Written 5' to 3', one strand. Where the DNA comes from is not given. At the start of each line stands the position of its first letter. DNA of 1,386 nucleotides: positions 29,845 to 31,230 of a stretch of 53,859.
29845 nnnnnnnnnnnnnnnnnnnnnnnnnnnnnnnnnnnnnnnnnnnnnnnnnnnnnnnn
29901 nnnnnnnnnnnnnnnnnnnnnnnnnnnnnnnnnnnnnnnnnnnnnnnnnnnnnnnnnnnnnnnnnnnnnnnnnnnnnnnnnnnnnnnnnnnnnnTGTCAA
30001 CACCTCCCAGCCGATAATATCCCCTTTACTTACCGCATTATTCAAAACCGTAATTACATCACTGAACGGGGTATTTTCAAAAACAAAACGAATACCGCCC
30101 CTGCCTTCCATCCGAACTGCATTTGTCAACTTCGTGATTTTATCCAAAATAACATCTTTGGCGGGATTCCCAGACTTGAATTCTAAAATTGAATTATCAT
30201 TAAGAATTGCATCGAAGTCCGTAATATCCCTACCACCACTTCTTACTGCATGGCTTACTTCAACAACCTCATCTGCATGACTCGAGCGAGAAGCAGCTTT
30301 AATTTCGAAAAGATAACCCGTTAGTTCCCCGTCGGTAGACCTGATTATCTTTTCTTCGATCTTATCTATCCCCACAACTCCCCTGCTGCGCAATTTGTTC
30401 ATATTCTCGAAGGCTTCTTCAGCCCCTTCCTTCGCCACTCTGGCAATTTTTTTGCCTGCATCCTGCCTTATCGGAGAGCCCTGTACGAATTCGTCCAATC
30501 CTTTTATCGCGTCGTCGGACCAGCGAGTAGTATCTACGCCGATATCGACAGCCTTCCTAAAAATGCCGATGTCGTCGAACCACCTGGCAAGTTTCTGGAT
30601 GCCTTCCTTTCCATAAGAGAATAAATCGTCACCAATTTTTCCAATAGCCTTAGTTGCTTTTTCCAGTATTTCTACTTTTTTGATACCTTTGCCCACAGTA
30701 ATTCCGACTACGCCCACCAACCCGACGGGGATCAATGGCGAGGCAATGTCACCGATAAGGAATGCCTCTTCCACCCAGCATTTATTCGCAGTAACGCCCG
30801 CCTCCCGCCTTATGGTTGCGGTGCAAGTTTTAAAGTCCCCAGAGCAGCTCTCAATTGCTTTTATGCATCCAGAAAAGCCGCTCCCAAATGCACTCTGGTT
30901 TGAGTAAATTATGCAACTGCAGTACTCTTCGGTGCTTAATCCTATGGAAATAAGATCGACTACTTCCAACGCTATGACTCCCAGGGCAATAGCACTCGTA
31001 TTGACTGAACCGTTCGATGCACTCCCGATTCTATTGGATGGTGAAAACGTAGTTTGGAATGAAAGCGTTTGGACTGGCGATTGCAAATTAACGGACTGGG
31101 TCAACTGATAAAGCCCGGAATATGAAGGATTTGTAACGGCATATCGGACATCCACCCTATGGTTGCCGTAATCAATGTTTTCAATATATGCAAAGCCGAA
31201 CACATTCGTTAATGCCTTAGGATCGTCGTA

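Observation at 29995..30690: C-terminal 232 aa of the giant protein ends in an Hjc-like PD-(D/E)xK nuclease-type core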

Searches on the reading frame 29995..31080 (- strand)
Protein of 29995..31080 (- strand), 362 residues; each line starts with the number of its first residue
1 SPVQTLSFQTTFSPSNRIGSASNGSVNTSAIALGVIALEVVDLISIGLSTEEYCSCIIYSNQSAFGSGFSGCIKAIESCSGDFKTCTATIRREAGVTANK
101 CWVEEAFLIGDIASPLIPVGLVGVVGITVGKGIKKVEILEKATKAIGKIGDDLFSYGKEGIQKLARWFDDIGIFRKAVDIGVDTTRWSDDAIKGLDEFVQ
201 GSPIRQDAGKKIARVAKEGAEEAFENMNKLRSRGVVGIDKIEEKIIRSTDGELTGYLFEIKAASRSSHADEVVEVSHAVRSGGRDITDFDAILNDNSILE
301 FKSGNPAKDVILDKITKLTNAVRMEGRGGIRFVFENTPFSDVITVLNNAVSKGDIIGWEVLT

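Call 40: find_related_loci(query=A3, collection=genome_contigs, flank=8000)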
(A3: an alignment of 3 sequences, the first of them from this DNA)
Query A3 (315 aa) in genome_contigs; peptide patterns used: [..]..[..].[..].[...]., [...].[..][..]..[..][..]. (x = any residue, [..] = any of these).
48 stretches matched a pattern; 10 encode a relative of the query (tblastn E <= 1e-3); 10 distinct loci.
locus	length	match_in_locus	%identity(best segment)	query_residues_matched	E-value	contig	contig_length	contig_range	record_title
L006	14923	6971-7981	47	1-314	2e-95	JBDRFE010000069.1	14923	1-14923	MAG: archaeon isolate MEGAHIT-group-1.353 k141_8542896, whole genome shotgun sequence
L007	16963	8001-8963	33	2-314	6e-45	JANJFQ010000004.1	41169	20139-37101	MAG: Methanophagales archaeon isolate Hel0.bin107 Hel0_ANME-1_NODE_1232_length_41169_cov_4.497149, whole genome shotgun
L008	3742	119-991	34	2-275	1e-42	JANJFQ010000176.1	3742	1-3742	MAG: Methanophagales archaeon isolate Hel0.bin107 Hel0_ANME-1_NODE_133492_length_3742_cov_4.641217, whole genome shotgun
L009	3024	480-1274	34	2-256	4e-40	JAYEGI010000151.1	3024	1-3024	MAG: Methanobacteriota archaeon isolate MAG250 MAG250_157, whole genome shotgun sequence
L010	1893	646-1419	33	2-256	9e-38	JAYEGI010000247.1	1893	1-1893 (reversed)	MAG: Methanobacteriota archaeon isolate MAG250 MAG250_257, whole genome shotgun sequence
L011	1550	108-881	34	2-256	2e-38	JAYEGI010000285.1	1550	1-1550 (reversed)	MAG: Methanobacteriota archaeon isolate MAG250 MAG250_298, whole genome shotgun sequence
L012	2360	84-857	35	2-256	1e-36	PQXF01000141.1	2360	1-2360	MAG: Candidatus Methanogaster sp. isolate E20ANME2 NODE_143_length_2360_cov_14.5817, whole genome shotgun sequence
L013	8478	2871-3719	34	2-276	5e-36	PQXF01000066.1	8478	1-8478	MAG: Candidatus Methanogaster sp. isolate E20ANME2 NODE_66_length_8478_cov_15.2536, whole genome shotgun sequence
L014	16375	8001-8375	39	2-126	5e-23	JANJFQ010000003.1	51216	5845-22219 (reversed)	MAG: Methanophagales archaeon isolate Hel0.bin107 Hel0_ANME-1_NODE_691_length_51216_cov_4.969935, whole genome shotgun s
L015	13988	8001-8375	39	2-126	4e-22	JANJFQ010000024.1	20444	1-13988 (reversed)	MAG: Methanophagales archaeon isolate Hel0.bin107 Hel0_ANME-1_NODE_5557_length_20444_cov_4.568785, whole genome shotgun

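Call 42: search_protein_families(library=pfam, proteins=[L014:7236-9233:+, L014:9208-9783:+], max_evalue=0.1)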
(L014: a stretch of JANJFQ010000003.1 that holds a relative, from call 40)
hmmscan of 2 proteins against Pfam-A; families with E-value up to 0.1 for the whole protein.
L014:7236-9233:+ (666 aa): 0 families

L014:9208-9783:+ (192 aa): 0 families

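Call 64: find_related_loci(query=A3, collection=metagenome_contigs, flank=6000)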
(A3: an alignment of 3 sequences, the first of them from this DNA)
Query A3 (315 aa) in metagenome_contigs; peptide patterns used: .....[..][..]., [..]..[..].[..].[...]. (x = any residue, [..] = any of these).
132 stretches matched a pattern; 7 encode a relative of the query (tblastn E <= 1e-3); 7 distinct loci.
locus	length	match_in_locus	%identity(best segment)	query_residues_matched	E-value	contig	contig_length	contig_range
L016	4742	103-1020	33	2-301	2e-40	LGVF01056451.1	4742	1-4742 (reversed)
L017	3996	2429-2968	33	2-183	7e-26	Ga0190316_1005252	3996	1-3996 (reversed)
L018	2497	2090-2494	36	2-136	6e-24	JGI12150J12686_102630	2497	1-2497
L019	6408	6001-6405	38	2-136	7e-24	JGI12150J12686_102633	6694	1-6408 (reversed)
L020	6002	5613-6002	38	2-131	3e-23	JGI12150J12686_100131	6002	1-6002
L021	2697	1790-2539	30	2-245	2e-22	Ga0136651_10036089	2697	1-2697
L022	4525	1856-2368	29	2-185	3e-17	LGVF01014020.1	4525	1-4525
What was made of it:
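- Tried and rejected: It was rerun with 3 sequences (calls 40, 64).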

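Call 65: predict_structure(alignment_id=A2)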
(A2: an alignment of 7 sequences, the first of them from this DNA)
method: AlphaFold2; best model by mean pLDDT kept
length: 362 residues; sequences in the alignment: 7
mean_pLDDT: 59.1   pTM: 0.51
mean pLDDT of the five models: 59.1, 56.4, 54.9, 53.8, 52.2
residues with pLDDT >= 90: 15; 70-90: 147; 50-70: 69; < 50: 131
segments of 3 or more residues with pLDDT < 50: 1-49, 80-84, 106-179
pLDDT, mean of each block of 10 residues (from residue 1): 21 22 23 25 35 59 54 56 52 56 49 31 20 22 23 25 31 42 67 81 77 78 89 89 88 86 80 88 82 90 70 73 83 86 84 86 73
secondary structure, 60 per line:
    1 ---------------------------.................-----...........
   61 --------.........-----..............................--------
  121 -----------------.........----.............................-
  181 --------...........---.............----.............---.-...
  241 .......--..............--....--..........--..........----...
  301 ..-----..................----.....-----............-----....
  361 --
elements in order: H28-44 H50-60 H69-77 H83-112 H138-146 H151-179 H189-199 H203-215 H220-232 H238-247 H250-263 H266-269 E272-281 E284-293 E298-302 H308-325 E330-334 H340-351 E357-360
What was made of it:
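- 30334..30681 (-): Helical linker (aa 1030-1145) with the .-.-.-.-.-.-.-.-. motif; from about aa 1077 it is modelled confidently together with the nuclease core. AF2 model of aa 897-1258: pLDDT 67-90 from about residue 181 onward, five helices before the core (call 65)
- The pre-toxin module could not be modelled (pLDDT below 56, call 65).
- Tried and rejected: AF2 on aa 897-1258, meant to resolve the hydrophobic segments, gave pLDDT below 56 there (call 65).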

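Call 69: fold_search(model_id=the predicted structure, library=pdb)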
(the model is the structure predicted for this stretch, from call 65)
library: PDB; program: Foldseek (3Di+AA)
matches with E <= 10: 367; with E <= 0.001: 0
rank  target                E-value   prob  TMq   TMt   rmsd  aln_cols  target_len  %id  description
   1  1xmx                  5.7e-02  0.66  0.20  0.20  14.6       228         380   16  Crystal structure of protein VC1899 from Vibrio cholerae (released 2004-11-16)
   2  5iy6_E                9.3e-02  0.51  0.16  0.23  11.4       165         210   14  Human holo-PIC in the closed state (released 2016-05-18)
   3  9f9l_A                1.9e-01  0.80  0.20  0.33   8.4       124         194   14  Crystal structure of MUS81-EME1 bound by compound 16. (released 2024-07-03)
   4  2fqz_A                2.4e-01  0.23  0.18  0.21  18.0       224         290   14  Metal-depleted Ecl18kI in complex with uncleaved DNA (released 2006-06-20)
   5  7eu0_E                2.6e-01  0.28  0.16  0.24  11.3       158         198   14  The cryo-EM structure of A. thaliana Pol IV-RDR2 backtracked complex (released 2021-12-29)
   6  6xre_E                3.2e-01  0.30  0.16  0.24  11.5       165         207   12  Structure of the p53/RNA polymerase II assembly (released 2021-03-24)
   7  8bao_B                3.4e-01  0.75  0.27  0.26  10.2       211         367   15  Dysgonamonadaceae bacterium CRISPR ancillary nuclease 2 (released 2022-11-30)
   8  5xog_E                3.4e-01  0.23  0.17  0.24   9.5       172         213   11  RNA Polymerase II elongation complex bound with Spt5 KOW5 and Elf1 (released 2017-08-16)
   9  1j22                  3.6e-01  0.87  0.16  0.38   3.9        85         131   12  Crystal structure of archaeal XPF/Mus81 homolog, Hef from Pyrococcus furiosus, nuclease domain, selenomet derivative (released 2003-04-22)
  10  9f99_A                3.6e-01  0.87  0.16  0.29   6.2        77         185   12  Crystal structure of MUS81-EME1 bound by compound 10. (released 2024-06-19)
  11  8uha_E                3.8e-01  0.38  0.16  0.26  12.4       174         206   13  Structure of paused transcription complex Pol II-DSIF-NELF - tilted (released 2024-03-20)
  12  9pcp_Q                3.8e-01  0.06  0.13  0.08  26.4       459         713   11  NER dual incision complex - NoG (released 2026-04-01)
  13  8uhd_E                4.2e-01  0.38  0.17  0.26  11.2       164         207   12  Structure of paused transcription complex Pol II-DSIF-NELF - post-translocated (released 2024-03-20)
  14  4lj4                  4.2e-01  0.23  0.16  0.17  12.5       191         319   17  ClpB NBD2 from T. thermophilus, nucleotide-free (released 2014-02-12)
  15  5m3i_A                4.4e-01  0.28  0.15  0.29  11.8       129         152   15  Macrodomain of Mycobacterium tuberculosis DarG (released 2016-12-21)
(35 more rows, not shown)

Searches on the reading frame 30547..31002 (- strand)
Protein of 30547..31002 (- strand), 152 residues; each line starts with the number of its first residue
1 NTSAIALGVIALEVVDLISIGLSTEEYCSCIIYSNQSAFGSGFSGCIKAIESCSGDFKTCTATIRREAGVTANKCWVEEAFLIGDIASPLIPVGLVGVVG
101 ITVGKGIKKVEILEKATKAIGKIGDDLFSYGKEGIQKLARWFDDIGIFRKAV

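Call 80: find_homologous_proteins(query=A7, max_evalue=0.001)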
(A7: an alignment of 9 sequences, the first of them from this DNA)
Query A7 (9 sequences) (152 aa, profile of the alignment): 6 proteins with E <= 0.001 among 4188 candidates.
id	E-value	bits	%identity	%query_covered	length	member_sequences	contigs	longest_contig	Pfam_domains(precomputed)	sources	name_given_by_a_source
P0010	1.2e-54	202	34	89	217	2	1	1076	-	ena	-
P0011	1.4e-23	101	32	49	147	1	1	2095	-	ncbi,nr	ncbi:MAG: hypothetical protein U9N36_09675, partial [Euryarchaeota archaeon]|nr:hypothetical protein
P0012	2.8e-21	94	38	46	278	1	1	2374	-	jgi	jgi:phage-related protein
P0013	6.6e-21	93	38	46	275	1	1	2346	-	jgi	jgi:hypothetical protein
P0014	4.4e-10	58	50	23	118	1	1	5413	-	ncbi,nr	ncbi:MAG: hypothetical protein C5S48_00360 [Candidatus Methanogaster sp.]|nr:MAG: hypothetical prote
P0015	1.5e-4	40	63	16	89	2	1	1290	-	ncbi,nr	ncbi:MAG: hypothetical protein U9N61_00960 [Euryarchaeota archaeon]|nr:hypothetical protein [Euryarc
